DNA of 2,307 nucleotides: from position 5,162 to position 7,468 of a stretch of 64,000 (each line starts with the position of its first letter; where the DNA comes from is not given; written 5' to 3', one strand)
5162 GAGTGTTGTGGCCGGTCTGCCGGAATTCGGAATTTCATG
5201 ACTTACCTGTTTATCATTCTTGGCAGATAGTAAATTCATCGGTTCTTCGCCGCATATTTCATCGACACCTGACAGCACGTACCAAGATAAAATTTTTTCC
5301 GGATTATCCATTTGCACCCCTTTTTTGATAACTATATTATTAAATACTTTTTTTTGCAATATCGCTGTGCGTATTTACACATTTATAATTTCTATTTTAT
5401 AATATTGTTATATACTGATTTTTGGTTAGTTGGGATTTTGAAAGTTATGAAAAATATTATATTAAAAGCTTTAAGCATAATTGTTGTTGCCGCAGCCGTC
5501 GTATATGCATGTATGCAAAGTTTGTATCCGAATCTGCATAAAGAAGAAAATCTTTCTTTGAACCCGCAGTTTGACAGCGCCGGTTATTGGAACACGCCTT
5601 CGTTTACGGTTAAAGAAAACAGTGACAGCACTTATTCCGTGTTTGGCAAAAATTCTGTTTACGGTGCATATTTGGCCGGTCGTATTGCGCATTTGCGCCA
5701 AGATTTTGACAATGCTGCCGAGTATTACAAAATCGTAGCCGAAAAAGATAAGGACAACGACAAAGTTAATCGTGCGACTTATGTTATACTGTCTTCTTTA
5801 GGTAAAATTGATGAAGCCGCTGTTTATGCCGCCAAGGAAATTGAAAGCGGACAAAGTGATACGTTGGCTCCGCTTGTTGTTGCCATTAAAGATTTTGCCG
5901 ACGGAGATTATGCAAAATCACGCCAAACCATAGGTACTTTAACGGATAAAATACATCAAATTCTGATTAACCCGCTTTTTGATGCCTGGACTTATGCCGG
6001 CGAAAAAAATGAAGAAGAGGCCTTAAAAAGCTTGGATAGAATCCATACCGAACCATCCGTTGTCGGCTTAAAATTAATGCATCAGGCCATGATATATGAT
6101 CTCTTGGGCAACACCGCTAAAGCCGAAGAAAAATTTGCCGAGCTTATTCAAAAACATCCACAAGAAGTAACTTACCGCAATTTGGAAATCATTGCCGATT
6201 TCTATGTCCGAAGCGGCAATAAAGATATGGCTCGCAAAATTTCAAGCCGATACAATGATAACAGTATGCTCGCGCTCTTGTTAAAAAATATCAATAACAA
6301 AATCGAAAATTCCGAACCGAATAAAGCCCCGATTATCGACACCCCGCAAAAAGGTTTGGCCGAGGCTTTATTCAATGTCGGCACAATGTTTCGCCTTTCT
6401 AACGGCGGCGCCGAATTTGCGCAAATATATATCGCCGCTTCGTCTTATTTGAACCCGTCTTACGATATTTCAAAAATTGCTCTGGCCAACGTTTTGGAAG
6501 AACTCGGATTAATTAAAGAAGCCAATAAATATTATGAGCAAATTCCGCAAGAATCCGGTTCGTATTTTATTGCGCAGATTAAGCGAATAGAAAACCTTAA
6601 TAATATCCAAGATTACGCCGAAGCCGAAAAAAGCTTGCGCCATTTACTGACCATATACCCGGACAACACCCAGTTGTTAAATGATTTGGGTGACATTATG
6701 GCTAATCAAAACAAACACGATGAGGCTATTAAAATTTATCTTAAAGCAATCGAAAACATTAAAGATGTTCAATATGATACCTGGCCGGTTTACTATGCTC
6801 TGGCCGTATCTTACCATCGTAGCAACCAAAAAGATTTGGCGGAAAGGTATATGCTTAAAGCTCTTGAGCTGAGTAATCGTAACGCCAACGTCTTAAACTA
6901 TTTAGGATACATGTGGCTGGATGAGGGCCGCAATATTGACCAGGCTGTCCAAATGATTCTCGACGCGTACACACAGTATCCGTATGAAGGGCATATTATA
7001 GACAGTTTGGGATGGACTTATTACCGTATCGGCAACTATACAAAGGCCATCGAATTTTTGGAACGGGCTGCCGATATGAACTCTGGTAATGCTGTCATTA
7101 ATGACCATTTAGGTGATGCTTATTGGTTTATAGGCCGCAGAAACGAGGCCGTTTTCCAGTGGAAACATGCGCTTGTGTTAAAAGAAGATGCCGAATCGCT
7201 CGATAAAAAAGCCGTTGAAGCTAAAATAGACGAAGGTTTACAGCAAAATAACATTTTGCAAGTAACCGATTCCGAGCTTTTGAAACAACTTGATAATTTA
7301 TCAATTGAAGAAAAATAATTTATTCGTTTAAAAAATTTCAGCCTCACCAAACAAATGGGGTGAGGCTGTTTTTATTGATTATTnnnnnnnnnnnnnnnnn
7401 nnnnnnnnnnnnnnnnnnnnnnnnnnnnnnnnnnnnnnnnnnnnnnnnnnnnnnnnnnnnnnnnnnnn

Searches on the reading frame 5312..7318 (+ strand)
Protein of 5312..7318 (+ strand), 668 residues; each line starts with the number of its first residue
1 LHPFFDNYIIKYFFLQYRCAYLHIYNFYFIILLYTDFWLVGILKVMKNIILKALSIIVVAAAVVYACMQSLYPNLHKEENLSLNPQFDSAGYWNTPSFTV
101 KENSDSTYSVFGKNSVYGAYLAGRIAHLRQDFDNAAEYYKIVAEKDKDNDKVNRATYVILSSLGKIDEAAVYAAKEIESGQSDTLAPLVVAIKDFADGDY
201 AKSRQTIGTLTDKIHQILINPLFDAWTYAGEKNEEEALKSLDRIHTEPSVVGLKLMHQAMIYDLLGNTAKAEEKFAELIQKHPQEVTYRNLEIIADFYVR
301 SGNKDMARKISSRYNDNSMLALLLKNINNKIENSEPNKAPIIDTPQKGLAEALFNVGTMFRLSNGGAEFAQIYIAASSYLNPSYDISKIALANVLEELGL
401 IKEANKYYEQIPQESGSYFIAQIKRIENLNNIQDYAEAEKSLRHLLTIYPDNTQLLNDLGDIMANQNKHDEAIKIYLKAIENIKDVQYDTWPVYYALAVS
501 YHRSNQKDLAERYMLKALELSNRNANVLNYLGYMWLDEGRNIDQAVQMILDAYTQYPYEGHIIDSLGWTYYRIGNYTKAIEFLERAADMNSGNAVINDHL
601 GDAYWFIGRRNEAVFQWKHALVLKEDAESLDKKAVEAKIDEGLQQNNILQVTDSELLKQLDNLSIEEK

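Call 9: search_protein_families(library=pfam, proteins=[window:5312-7318:+], max_evalue=0.001)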
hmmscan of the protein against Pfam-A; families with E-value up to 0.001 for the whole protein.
window:5312-7318:+ (668 aa): 19 families
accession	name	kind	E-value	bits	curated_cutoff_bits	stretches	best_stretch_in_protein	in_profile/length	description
PF07719.23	TPR_2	-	1.1e-25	88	27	1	566-592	7-33/34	Tetratricopeptide repeat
PF13181.12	TPR_8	-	5.2e-22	76.5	25.7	0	493-522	3-32/34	Tetratricopeptide repeat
PF13428.12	TPR_14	-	8.1e-18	63.6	23.5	0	425-461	7-43/44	Tetratricopeptide repeat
PF14559.12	TPR_19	-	5.7e-17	62.2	25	1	434-483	6-55/68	Tetratricopeptide repeat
PF13432.12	TPR_16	-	7.2e-17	62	32.7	1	433-482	11-60/65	Tetratricopeptide repeat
PF13176.12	TPR_7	-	5.4e-16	57.7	27.9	0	564-590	3-31/36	Tetratricopeptide repeat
PF13174.12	TPR_6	-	2.2e-15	56.6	26.3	0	255-284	3-32/33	Tetratricopeptide repeat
PF13424.12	TPR_12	-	4e-15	56.2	30.1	3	455-521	5-75/77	Tetratricopeptide repeat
PF00515.34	TPR_1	-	5.8e-11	42.2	27.8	0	566-592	7-33/34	Tetratricopeptide repeat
PF13374.12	TPR_10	-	7.9e-11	42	27.5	0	563-589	5-31/42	Tetratricopeptide repeat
PF13431.12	TPR_17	-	9.9e-08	32.1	24.4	0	444-473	4-33/34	Tetratricopeptide repeat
PF13414.12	TPR_11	-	7.6e-07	29.2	26.8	0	569-605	3-39/42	TPR repeat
PF09976.15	TPR_21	-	6.1e-06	26.5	25.5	0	437-486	128-179/193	Tetratricopeptide repeat-like domain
PF25064.1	ARM_TT21_5th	-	2.4e-05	25.1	27.8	0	433-500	15-81/117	TT21 fifth ARM repeats domain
PF20225.4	DUF6584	-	2.4e-05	24.9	27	0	422-472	6-56/171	Family of unknown function (DUF6584)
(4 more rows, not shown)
